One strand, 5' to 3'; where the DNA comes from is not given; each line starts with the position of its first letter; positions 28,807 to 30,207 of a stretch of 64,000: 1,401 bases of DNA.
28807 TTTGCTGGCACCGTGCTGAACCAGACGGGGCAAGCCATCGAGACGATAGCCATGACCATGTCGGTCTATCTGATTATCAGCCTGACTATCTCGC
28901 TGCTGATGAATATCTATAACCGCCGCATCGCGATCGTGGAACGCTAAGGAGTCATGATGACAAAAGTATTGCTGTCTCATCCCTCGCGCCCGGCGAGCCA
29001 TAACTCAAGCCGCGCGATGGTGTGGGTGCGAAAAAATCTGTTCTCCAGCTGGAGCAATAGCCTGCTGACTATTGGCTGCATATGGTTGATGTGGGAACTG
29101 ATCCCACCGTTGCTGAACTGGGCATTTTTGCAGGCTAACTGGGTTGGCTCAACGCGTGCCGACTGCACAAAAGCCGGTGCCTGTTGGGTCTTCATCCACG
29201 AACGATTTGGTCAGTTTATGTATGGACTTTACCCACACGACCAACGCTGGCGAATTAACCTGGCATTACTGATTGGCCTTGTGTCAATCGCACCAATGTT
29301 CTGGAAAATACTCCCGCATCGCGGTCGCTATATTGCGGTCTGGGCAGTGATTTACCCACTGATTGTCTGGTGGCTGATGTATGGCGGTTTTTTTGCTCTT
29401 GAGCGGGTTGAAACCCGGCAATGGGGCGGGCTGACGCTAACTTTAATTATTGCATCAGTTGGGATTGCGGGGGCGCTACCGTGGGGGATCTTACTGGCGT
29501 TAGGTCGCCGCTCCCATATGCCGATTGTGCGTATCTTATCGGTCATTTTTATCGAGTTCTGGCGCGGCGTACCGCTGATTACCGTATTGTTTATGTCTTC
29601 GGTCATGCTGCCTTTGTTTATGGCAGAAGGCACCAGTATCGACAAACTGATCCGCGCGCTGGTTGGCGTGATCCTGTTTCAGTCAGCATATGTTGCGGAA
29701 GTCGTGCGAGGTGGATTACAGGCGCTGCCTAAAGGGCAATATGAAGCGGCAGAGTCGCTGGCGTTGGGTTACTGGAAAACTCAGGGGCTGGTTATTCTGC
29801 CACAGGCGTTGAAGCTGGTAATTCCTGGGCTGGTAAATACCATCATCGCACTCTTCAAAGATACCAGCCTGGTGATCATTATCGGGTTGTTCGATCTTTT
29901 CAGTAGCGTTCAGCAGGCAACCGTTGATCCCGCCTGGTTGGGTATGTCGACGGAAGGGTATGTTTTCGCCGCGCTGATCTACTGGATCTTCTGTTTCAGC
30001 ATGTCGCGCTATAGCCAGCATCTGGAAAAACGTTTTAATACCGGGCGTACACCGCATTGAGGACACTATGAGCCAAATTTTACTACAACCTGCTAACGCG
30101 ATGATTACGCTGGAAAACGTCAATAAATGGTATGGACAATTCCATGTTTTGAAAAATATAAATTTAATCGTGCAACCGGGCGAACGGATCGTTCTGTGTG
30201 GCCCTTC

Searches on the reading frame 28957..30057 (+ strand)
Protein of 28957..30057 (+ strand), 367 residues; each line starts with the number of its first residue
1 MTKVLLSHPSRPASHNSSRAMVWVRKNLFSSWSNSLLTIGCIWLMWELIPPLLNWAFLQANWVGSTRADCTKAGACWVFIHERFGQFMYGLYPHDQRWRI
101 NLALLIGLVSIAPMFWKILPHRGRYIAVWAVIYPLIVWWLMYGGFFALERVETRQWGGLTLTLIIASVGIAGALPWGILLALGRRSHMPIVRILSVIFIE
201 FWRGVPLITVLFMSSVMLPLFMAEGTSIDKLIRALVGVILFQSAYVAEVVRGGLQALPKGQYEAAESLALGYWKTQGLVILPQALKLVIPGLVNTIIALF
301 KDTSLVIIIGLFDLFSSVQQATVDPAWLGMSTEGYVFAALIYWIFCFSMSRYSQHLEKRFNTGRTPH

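Call 34: search_protein_families(library=ncbifam, proteins=[window:28957-30057:+])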
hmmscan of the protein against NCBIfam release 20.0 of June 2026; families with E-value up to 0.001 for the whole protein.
window:28957-30057:+ (367 aa): 11 families
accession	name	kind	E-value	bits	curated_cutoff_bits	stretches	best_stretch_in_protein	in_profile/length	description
NF011680.0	PRK15100.1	equivalog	2.8e-35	122.2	300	1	158-362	18-216/222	cystine ABC transporter permease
NF011687.0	PRK15107.1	equivalog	1.7e-29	103.3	318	1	157-359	18-222/224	glutamate/aspartate ABC transporter permease GltK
NF007028.0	PRK09494.1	equivalog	2.6e-29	102.6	303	1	158-360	18-216/219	glutamine ABC transporter permease GlnP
TIGR03004.1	ectoine_ehuC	equivalog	1e-28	100.7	196.95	1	157-364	9-210/214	ectoine/hydroxyectoine ABC transporter permease subunit EhuC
TIGR03003.1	ectoine_ehuD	equivalog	2.9e-27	96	205.2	1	158-319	16-174/212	ectoine/hydroxyectoine ABC transporter permease subunit EhuD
TIGR01726.1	HEQRo_perm_3TM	subfamily_domain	2.6e-19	69.6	42.2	1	156-252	6-99/99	ABC transporter permease subunit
NF011651.0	PRK15069.1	subfamily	6.8e-18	64.9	306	1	159-360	25-228/237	histidine ABC transporter permease HisM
NF008337.0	PRK11123.1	equivalog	1.5e-17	63.9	277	1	178-360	30-230/238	arginine ABC transporter permease ArtQ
NF008336.0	PRK11122.1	equivalog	2.8e-13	50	248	1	159-320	12-179/222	arginine ABC transporter permease ArtM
NF011714.0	PRK15135.1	subfamily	2e-12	47.4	319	1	159-363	15-222/228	histidine ABC transporter permease HisQ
NF008049.0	PRK10782.1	subfamily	2.2e-06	27.5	212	1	155-300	13-158/217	methionine ABC transporter permease MetI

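Call 35: search_protein_families(library=pfam, proteins=[window:28957-30057:+])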
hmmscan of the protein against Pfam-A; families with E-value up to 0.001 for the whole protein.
window:28957-30057:+ (367 aa): 1 family
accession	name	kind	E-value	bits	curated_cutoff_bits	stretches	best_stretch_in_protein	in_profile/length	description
PF00528.27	BPD_transp_1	-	1.5e-24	87.2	26.4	1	174-360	2-182/184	Binding-protein-dependent transport system inner membrane component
